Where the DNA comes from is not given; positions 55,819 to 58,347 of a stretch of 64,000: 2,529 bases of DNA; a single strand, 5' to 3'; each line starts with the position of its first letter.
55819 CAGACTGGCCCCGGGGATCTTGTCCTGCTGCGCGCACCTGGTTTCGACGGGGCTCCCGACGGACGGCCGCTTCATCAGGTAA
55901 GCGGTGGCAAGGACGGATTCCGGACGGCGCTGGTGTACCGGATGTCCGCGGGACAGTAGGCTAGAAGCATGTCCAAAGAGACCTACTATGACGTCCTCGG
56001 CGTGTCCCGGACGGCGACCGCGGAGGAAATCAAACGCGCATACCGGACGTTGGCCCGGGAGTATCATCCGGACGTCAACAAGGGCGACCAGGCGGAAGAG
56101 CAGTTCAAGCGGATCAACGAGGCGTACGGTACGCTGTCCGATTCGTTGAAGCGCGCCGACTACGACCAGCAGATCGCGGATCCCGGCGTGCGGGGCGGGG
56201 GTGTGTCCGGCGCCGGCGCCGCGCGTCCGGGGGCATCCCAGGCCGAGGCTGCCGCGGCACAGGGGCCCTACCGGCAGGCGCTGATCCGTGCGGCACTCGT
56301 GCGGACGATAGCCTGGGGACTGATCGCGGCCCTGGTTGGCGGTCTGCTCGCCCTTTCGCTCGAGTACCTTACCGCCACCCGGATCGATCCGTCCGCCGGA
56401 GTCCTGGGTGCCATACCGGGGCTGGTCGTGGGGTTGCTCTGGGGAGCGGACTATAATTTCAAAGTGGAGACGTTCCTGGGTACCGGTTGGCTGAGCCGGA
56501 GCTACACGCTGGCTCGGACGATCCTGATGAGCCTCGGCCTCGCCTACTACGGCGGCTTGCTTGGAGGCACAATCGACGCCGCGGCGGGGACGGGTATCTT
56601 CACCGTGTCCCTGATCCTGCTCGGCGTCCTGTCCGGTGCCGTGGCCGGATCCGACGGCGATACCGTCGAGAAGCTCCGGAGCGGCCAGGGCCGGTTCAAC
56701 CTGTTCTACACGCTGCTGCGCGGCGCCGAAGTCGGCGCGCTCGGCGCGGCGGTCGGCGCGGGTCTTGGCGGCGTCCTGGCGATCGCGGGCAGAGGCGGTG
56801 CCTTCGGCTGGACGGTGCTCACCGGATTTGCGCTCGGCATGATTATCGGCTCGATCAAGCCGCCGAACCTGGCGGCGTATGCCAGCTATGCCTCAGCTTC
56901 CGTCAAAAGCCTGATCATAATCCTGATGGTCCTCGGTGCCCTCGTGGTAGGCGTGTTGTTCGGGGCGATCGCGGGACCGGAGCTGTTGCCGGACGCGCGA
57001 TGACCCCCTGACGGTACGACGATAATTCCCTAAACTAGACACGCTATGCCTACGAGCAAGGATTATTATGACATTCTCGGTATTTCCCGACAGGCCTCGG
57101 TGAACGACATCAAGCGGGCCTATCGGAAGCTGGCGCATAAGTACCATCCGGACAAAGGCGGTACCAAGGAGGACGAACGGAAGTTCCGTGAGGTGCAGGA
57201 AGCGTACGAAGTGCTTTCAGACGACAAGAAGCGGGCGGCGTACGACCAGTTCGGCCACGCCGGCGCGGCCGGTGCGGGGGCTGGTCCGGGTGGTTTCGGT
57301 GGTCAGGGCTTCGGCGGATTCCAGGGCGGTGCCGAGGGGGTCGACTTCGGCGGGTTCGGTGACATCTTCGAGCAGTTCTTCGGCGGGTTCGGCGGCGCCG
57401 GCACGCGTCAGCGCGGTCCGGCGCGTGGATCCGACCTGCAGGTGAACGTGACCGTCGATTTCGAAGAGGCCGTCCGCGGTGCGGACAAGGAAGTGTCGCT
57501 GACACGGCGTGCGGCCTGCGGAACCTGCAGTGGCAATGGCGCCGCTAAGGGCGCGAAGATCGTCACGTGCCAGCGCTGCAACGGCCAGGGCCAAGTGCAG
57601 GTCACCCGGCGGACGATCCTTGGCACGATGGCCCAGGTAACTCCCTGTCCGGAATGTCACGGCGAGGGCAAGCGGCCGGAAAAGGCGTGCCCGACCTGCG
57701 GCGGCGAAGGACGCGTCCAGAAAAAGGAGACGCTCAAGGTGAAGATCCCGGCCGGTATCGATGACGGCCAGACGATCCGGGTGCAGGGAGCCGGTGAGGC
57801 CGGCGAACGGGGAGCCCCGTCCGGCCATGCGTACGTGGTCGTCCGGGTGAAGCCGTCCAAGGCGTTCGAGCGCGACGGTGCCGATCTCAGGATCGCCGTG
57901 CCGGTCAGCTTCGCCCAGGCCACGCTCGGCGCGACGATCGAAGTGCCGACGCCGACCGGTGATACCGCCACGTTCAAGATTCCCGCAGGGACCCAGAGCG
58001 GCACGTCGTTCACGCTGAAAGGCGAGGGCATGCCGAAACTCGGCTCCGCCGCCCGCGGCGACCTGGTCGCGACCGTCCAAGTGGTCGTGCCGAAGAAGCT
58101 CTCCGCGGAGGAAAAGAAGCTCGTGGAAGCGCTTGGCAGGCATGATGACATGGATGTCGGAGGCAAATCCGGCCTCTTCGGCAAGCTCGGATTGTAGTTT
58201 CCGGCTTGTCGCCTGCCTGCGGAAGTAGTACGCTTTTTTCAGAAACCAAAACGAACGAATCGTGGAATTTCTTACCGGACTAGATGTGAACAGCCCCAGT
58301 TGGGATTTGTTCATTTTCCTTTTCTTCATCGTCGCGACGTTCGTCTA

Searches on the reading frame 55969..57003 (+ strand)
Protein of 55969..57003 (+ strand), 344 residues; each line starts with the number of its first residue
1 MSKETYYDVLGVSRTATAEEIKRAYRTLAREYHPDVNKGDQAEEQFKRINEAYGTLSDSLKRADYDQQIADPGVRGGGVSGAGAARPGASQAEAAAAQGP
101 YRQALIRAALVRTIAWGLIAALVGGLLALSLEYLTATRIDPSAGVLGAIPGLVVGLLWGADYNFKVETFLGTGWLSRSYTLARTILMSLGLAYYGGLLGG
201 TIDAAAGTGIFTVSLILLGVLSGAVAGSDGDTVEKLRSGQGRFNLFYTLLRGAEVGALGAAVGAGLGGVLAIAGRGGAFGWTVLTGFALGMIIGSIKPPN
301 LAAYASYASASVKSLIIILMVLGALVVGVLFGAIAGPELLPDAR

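Call 8: search_protein_families(library=pfam, proteins=[window:55969-57003:+], max_evalue=0.01)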
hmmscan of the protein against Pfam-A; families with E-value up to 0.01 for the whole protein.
window:55969-57003:+ (344 aa): 2 families
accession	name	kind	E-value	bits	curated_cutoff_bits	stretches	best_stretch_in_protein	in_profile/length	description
PF00226.36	DnaJ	-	4.5e-26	91.2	27.8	1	5-66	1-63/63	DnaJ domain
PF00428.24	Ribosomal_60s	-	0.0084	17.1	28.1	0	53-97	23-67/88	60s Acidic ribosomal protein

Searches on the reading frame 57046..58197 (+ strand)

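Call 8: search_protein_families(library=pfam, proteins=[window:57046-58197:+], max_evalue=0.01)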
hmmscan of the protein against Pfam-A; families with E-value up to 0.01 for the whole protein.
window:57046-58197:+ (383 aa): 4 families
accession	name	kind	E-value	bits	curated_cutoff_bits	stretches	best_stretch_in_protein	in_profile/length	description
PF01556.23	DnaJ_C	-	1e-49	168.9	26.6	1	131-349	1-152/152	DnaJ C terminal domain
PF00226.36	DnaJ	-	2.4e-26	92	27.8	1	6-67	1-63/63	DnaJ domain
PF00684.25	DnaJ_CXXCXGXG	-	1e-14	54.9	32.7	1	158-222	1-65/65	DnaJ central domain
PF17302.8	DUF5351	-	0.0096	16.6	27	0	175-209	1-28/29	Family of unknown function (DUF5351)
